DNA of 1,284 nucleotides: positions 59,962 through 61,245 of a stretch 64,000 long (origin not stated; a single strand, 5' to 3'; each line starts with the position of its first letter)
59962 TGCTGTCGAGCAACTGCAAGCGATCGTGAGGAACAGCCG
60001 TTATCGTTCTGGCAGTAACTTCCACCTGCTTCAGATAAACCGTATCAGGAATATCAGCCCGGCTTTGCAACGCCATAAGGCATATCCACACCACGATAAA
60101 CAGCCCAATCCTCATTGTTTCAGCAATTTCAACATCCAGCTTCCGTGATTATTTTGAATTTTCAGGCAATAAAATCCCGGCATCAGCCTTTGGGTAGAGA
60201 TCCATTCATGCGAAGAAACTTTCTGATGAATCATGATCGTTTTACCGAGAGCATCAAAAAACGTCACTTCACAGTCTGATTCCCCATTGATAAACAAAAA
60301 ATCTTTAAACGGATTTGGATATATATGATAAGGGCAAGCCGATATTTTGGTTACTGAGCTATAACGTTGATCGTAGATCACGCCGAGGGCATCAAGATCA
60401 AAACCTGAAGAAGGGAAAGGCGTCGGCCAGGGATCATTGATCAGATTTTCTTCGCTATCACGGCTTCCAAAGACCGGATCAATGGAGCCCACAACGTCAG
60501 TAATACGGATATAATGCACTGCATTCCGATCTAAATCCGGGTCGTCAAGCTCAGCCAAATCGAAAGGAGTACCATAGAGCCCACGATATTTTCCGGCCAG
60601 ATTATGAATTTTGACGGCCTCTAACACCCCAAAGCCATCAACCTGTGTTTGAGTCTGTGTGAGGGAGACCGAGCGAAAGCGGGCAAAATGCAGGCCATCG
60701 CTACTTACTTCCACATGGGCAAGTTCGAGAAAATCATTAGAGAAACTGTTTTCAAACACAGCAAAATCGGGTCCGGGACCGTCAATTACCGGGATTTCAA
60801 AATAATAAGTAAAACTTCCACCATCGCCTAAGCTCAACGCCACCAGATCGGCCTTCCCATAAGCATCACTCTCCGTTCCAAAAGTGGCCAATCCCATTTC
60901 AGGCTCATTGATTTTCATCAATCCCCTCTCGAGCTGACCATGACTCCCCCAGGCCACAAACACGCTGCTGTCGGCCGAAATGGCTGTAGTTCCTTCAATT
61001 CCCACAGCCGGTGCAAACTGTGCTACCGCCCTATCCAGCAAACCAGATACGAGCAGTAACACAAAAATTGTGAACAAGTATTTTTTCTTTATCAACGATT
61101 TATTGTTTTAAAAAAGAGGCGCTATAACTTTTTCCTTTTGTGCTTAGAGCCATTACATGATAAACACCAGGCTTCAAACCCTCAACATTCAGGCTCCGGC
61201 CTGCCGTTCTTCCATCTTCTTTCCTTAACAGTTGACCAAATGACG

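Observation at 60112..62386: Two T9SS-sorted secreted proteins sit inside a cobalamin-riboswitch operon: candidate secreted or surface-tethered corrinoid scavengers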

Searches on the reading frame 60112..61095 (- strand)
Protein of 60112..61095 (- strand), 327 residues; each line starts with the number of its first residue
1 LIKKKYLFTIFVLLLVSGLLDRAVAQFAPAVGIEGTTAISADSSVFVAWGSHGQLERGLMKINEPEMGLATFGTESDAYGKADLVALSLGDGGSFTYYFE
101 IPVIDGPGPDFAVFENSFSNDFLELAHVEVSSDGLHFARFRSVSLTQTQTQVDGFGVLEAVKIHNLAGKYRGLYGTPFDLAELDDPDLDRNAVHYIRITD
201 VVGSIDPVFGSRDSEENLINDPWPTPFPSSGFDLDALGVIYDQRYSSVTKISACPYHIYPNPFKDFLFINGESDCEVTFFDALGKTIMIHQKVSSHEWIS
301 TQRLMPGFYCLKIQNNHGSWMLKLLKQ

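Call 3: search_protein_families(library=pfam, proteins=[window:60112-61095:-], max_evalue=0.1)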
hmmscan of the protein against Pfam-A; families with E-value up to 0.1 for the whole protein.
window:60112-61095:- (327 aa): 1 family
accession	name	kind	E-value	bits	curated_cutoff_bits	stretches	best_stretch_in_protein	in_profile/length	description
PF18962.6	Por_Secre_tail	-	2e-10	41.2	27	1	258-322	1-71/75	Secretion system C-terminal sorting domain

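Call 4: search_protein_families(library=ncbifam, proteins=[window:60112-61095:-], max_evalue=0.1)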
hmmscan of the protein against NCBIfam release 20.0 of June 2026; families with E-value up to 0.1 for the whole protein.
window:60112-61095:- (327 aa): 3 families
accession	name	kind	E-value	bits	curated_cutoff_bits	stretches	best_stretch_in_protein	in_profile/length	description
TIGR04183.1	Por_Secre_tail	domain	4.6e-12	45.8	23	1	258-327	1-72/72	T9SS type A sorting domain-containing protein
NF038113.1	T9SSA_dep_M36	equivalog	3.7e-06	25.4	885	1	250-325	787-867/869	T9SS-dependent M36 family metallopeptidase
NF033708.1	T9SS_Cterm_ChiA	domain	0.011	15.7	40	1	276-318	3-46/55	T9SS sorting signal type C domain-containing protein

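Call 7: search_solved_structures(query=window:60112-61095:-, max_evalue=10, show_alignments=1)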
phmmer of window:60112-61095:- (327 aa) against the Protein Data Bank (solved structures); distinct sequences matched with E-value up to 10: 6.
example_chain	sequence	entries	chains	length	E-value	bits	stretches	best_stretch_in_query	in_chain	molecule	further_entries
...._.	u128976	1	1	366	0.063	15.5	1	253-315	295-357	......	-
4o2w_A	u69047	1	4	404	0.18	14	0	29-64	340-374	E3 ubiquitin-protein ligase HERC1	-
8glj_D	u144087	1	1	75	0.42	12.8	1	256-312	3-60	Por secretion system C-terminal sorting domain-containing protein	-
9ddx_A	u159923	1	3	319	0.56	12.4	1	122-176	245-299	P2X purinoceptor 2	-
9z32_A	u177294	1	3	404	0.79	11.9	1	122-176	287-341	Isoform B of P2X purinoceptor 2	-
9ddv_A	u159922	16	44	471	1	11.5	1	122-176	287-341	P2X purinoceptor 2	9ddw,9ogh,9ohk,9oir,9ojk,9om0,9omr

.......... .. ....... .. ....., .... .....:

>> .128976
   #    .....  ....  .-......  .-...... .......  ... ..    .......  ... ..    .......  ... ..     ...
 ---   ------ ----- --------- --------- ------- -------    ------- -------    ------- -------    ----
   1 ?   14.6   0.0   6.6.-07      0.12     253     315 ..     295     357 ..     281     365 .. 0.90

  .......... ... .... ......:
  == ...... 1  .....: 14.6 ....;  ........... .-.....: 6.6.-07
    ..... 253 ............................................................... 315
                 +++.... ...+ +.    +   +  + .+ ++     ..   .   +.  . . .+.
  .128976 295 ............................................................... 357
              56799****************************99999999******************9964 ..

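Call 23: search_solved_structures(query=A2, max_evalue=10, show_alignments=0)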
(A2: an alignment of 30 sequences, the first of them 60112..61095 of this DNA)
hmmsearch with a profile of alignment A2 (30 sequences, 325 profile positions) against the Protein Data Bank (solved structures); distinct sequences matched with E-value up to 10: 12.
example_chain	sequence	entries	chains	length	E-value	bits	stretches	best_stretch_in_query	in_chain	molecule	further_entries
8glk_D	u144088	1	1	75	1.1e-07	34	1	252-324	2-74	Endonuclease I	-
8glj_D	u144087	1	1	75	8.8e-07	31.1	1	252-325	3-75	Por secretion system C-terminal sorting domain-containing protein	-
5jvk_A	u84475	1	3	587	2e-06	29.9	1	247-325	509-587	Uncharacterized protein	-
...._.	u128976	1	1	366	3.9e-06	29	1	246-320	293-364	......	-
9whd_A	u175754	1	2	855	5.1e-05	25.3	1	245-324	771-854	GH167 glycoside hydrolase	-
5uyt_A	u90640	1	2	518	0.00038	22.5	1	247-318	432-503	Ice-binding protein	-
8h97_A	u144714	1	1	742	0.0023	19.9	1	241-318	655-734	Beta-agarase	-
8gl8_D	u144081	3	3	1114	0.012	17.5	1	237-323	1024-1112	RemZ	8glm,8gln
8qb1_A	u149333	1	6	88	0.015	17.2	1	256-325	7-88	Mirolase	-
4r9n_A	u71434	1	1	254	0.22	13.4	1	171-213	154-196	Lmo0547 protein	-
6jlu_G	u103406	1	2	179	0.26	13.1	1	12-84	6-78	Psb31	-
5hfs_A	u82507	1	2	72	0.84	11.5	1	270-324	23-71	Gingipain R2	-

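Call 24: search_protein_families(library=pfam, alignment_id=A2, max_evalue=0.1)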
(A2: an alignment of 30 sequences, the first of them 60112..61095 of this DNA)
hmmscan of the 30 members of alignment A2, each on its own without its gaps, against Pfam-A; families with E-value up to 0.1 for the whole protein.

A. member 1, window:60112-61095:- (327 aa): 1 family
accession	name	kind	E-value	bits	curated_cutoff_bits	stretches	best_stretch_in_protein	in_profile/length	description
PF18962.6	Por_Secre_tail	-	2e-10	41.2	27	1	258-322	1-71/75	Secretion system C-terminal sorting domain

B. families by the number of members that match (of 30 scanned): 7 families
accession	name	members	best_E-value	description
PF18962.6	Por_Secre_tail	30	1e-14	Secretion system C-terminal sorting domain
PF11589.14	DUF3244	3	0.0062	Domain of unknown function (DUF3244)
PF16967.11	TcfC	1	0.013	E-set like domain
PF21976.1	SMIM43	1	0.086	Small integral membrane protein 43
PF23910.1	DUF7252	1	0.087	Domain of unknown function (DUF7252)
PF14112.11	DUF4284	1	0.092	Immunity protein 22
PF11182.14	AlgF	1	0.098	Alginate O-acetyl transferase AlgF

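Call 32: predict_structure(alignment_id=A2)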
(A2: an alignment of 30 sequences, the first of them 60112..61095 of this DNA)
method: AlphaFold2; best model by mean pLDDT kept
length: 327 residues; sequences in the alignment: 30
mean_pLDDT: 89.2   pTM: 0.71
mean pLDDT of the five models: 89.2, 85.1, 84.9, 82.1, 78.8
residues with pLDDT >= 90: 220; 70-90: 82; 50-70: 17; < 50: 8
segments of 3 or more residues with pLDDT < 50: 21-24, 249-252
pLDDT, mean of each block of 10 residues (from residue 1): 76 76 69 90 89 96 92 95 93 97 94 90 92 97 91 84 94 96 96 98 93 95 72 95 68 75 90 94 91 92 93 92 89
secondary structure, 60 per line:
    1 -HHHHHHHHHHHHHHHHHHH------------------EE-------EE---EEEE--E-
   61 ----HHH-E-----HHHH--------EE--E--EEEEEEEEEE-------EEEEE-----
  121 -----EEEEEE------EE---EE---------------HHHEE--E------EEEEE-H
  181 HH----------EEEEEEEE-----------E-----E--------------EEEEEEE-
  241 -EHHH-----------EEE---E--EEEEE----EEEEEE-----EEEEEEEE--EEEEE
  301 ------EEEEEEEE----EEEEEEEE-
elements in order: H2-20 E53-56 H75-78 E94-103 E111-115 E126-131 E174-178 E193-200 E233-239 E257-259 E266-270 E275-280 E286-293 E296-300 E307-314 E319-326

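Call 37: fold_search(model_id=the predicted structure, library=pdb)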
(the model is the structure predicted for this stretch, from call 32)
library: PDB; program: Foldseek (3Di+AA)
matches with E <= 10: 1545; with E <= 0.001: 52
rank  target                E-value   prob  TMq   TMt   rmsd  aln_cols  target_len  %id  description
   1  6u7i_B                2.1e-05  0.99  0.22  0.15  13.7       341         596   11  Faecalibacterium prausnitzii Beta-glucuronidase (released 2019-10-30)
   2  6jz4_A                2.6e-05  0.99  0.22  0.16  13.2       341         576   11  b-glucuronidase from Ruminococcus gnavus in complex with D-glucaro-d-lactam (released 2020-06-03)
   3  5z18_F                2.9e-05  0.99  0.22  0.16  12.6       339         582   11  The crystal structure of Ruminococcus gnavus beta-glucuronidase (released 2018-12-12)
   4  6jz3_A                3.1e-05  0.99  0.24  0.17  12.7       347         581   11  b-glucuronidase from Ruminococcus gnavus in complex with uronic deoxynojirimycin (released 2020-05-13)
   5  6jz5_A                3.6e-05  1.00  0.26  0.18  12.2       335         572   10  b-glucuronidase from Ruminococcus gnavus in complex with D-glucuronic acid (released 2020-06-10)
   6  6jz8_A                3.6e-05  0.99  0.26  0.18  12.0       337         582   11  b-glucuronidase from Ruminococcus gnavus in complex with D-glucaro 1,5-lactone (released 2020-06-10)
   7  6jz7_A                4.5e-05  0.98  0.21  0.16  13.3       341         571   12  b-glucuronidase from Ruminococcus gnavus in complex with N1-substituted uronic isofagomine (released 2020-06-10)
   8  6jz7_B                5.0e-05  0.98  0.22  0.16  13.0       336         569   12  b-glucuronidase from Ruminococcus gnavus in complex with N1-substituted uronic isofagomine (released 2020-06-10)
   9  6jz1_B                5.3e-05  0.99  0.24  0.17  12.3       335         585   11  Apo structure of b-glucuronidase from Ruminococcus gnavus at 1.7 Angstrom resolution (released 2020-06-03)
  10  6eca_A                5.3e-05  0.98  0.22  0.15  13.2       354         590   10  Lactobacillus rhamnosus Beta-glucuronidase (released 2019-02-13)
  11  6jz3_B                5.6e-05  0.97  0.21  0.15  13.4       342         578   11  b-glucuronidase from Ruminococcus gnavus in complex with uronic deoxynojirimycin (released 2020-05-13)
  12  6jz4_B                5.9e-05  1.00  0.25  0.17  12.0       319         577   11  b-glucuronidase from Ruminococcus gnavus in complex with D-glucaro-d-lactam (released 2020-06-03)
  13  5z18_E                5.9e-05  0.96  0.20  0.15  12.5       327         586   12  The crystal structure of Ruminococcus gnavus beta-glucuronidase (released 2018-12-12)
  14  6jz6_A                6.2e-05  0.99  0.24  0.17  12.2       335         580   11  b-glucuronidase from Ruminococcus gnavus in complex with C6-substituted uronic isofagomine (released 2020-06-10)
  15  5z19_D                6.2e-05  0.98  0.22  0.16  12.6       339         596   12  The crystal structure of Ruminococcus gnavus beta-glucuronidase in complex with uronic isofagomine (released 2018-12-12)
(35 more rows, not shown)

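Call 66: find_related_loci(query=A2, collection=metagenome_contigs, flank=6000)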
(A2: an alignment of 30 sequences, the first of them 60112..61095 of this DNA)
Query A2 (327 aa) in metagenome_contigs; peptide patterns used: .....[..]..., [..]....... (x = any residue, [..] = any of these).
599 stretches matched a pattern (row limit reached: there are more); 573 encode a relative of the query (tblastn E <= 1e-3); the best 80 are kept; 80 distinct loci.
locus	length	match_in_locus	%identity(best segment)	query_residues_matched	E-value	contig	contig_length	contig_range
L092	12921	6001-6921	50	25-327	1e-93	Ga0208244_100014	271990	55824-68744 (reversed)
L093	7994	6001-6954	48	1-327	1e-92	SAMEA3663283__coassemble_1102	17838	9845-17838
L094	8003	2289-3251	49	12-327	9e-89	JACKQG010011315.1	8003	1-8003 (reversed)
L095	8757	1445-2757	46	18-327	2e-87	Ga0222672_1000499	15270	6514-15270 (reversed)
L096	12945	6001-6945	46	3-317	9e-86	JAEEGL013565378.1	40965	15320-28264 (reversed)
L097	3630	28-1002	45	4-326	5e-86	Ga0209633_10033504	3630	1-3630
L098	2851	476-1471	46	3-327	5e-87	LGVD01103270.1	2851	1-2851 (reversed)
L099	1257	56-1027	47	3-326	9e-92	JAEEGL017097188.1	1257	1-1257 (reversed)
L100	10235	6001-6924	47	25-327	2e-84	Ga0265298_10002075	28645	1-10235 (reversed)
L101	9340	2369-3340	45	12-327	6e-82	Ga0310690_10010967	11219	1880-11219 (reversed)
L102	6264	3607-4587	44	4-327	4e-82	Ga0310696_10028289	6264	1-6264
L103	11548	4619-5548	47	10-327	9e-82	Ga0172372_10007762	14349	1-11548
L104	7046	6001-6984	43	1-327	1e-81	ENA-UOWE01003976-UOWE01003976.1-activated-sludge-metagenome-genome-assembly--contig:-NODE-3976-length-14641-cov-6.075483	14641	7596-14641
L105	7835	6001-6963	44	1-327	7e-81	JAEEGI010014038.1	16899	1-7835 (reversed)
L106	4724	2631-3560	45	25-327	1e-80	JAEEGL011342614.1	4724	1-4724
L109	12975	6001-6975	44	4-327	3e-80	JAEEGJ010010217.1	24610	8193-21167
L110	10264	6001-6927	47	10-316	9e-80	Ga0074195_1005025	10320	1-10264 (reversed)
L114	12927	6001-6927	45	5-313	3e-79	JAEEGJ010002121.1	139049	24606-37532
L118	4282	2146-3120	44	3-327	6e-79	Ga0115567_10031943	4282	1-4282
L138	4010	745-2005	42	1-327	3e-77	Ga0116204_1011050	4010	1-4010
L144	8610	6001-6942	47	23-325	2e-76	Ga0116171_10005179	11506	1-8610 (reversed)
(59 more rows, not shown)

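Call 79: search_protein_families(library=pfam, proteins=[L093:5243-6004:+, L096:4373-6007:+, L100:4766-5953:+, L102:784-1998:+, L109:4729-5925:+, L114:4811-6001:+, L144:4805-5956:+, L138:217-957:+, L118:860-2152:+, L110:5018-5992:+], max_evalue=0.01)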
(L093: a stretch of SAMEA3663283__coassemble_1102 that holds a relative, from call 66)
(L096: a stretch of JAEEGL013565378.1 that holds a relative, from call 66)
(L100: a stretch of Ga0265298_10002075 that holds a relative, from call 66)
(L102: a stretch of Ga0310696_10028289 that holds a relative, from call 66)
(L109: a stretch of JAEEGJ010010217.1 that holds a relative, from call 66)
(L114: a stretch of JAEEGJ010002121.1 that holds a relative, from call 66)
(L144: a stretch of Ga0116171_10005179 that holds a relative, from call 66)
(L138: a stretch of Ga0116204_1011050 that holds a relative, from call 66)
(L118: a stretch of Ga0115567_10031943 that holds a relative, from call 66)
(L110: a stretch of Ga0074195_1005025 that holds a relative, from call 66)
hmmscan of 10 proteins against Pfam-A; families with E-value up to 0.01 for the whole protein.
L093:5243-6004:+ (253 aa): 4 families
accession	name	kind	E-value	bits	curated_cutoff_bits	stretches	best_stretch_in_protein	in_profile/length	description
PF18962.6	Por_Secre_tail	-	3.4e-12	46.9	27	1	178-252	1-75/75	Secretion system C-terminal sorting domain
PF14478.12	DUF4430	-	9.3e-06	26.4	23.8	1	70-139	3-68/72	Domain of unknown function (DUF4430)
PF11589.14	DUF3244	-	0.00064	20.1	25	1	194-241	38-85/96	Domain of unknown function (DUF3244)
PF06952.16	PsiA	-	0.0042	16.8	25.3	1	115-165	146-196/237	PsiA protein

L096:4373-6007:+ (544 aa): 3 families
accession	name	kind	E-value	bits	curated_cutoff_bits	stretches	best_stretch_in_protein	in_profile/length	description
PF14478.12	DUF4430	-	6.1e-12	46.3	23.8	2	258-288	38-68/72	Domain of unknown function (DUF4430)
PF18962.6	Por_Secre_tail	-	4.7e-11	43.3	27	1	470-542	1-74/75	Secretion system C-terminal sorting domain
PF00182.24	Glyco_hydro_19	-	0.0014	18.9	25.5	0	200-254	68-123/232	Chitinase class I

L100:4766-5953:+ (395 aa): 2 families
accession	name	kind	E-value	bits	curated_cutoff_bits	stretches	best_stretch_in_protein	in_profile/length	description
PF18962.6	Por_Secre_tail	-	9.4e-14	51.9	27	1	321-394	1-75/75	Secretion system C-terminal sorting domain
PF14478.12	DUF4430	-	2.3e-05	25.2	23.8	0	75-138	8-68/72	Domain of unknown function (DUF4430)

L102:784-1998:+ (404 aa): 2 families
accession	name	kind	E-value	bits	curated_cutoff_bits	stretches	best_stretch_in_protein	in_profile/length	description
PF18962.6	Por_Secre_tail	-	4.6e-15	56.1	27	1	330-403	1-75/75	Secretion system C-terminal sorting domain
PF14478.12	DUF4430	-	2.5e-07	31.5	23.8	1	121-149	40-68/72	Domain of unknown function (DUF4430)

L109:4729-5925:+ (398 aa): 4 families
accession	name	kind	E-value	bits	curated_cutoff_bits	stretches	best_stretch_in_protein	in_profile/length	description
PF18962.6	Por_Secre_tail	-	1.2e-14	54.8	27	1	324-397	1-75/75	Secretion system C-terminal sorting domain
PF14478.12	DUF4430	-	2.2e-05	25.3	23.8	1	251-285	39-68/72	Domain of unknown function (DUF4430)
PF19910.5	DUF6383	-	0.0046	17.5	23.7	1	332-391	18-71/74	Domain of unknown function (DUF6383)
PF14018.11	DUF4234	-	0.0095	16.5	25.3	1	250-273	12-35/70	Domain of unknown function (DUF4234)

L114:4811-6001:+ (396 aa): 2 families
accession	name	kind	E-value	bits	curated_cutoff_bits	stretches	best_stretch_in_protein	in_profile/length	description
PF18962.6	Por_Secre_tail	-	3.2e-08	34.2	27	1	324-395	1-75/75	Secretion system C-terminal sorting domain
PF14478.12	DUF4430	-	2.4e-07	31.5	23.8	1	258-286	40-68/72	Domain of unknown function (DUF4430)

L144:4805-5956:+ (383 aa): 1 family
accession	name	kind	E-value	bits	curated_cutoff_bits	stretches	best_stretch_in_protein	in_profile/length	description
PF18962.6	Por_Secre_tail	-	3.9e-15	56.3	27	1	310-380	1-73/75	Secretion system C-terminal sorting domain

L138:217-957:+ (246 aa): 1 family
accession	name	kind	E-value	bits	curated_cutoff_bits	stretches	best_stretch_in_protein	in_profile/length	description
PF18962.6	Por_Secre_tail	-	1.9e-09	38.1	27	1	177-241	2-71/75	Secretion system C-terminal sorting domain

L118:860-2152:+ (430 aa): 3 families
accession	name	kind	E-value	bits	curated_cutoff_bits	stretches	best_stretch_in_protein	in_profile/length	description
PF16819.11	DUF5074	-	1.3e-19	70.9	27.2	1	28-271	1-249/353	Domain of unknown function (DUF5074)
PF18962.6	Por_Secre_tail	-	1.6e-13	51.2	27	1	363-429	1-75/75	Secretion system C-terminal sorting domain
PF00754.31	F5_F8_type_C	-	0.0055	17.3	28.2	0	230-279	35-84/127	F5/8 type C domain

L110:5018-5992:+ (324 aa): 2 families
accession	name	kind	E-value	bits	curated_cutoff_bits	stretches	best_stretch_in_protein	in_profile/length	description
PF14717.12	DUF4465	-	3.5e-47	161.4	25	1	73-245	5-176/176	Domain of unknown function (DUF4465)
PF18962.6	Por_Secre_tail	-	1.4e-08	35.4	27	1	263-319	1-67/75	Secretion system C-terminal sorting domain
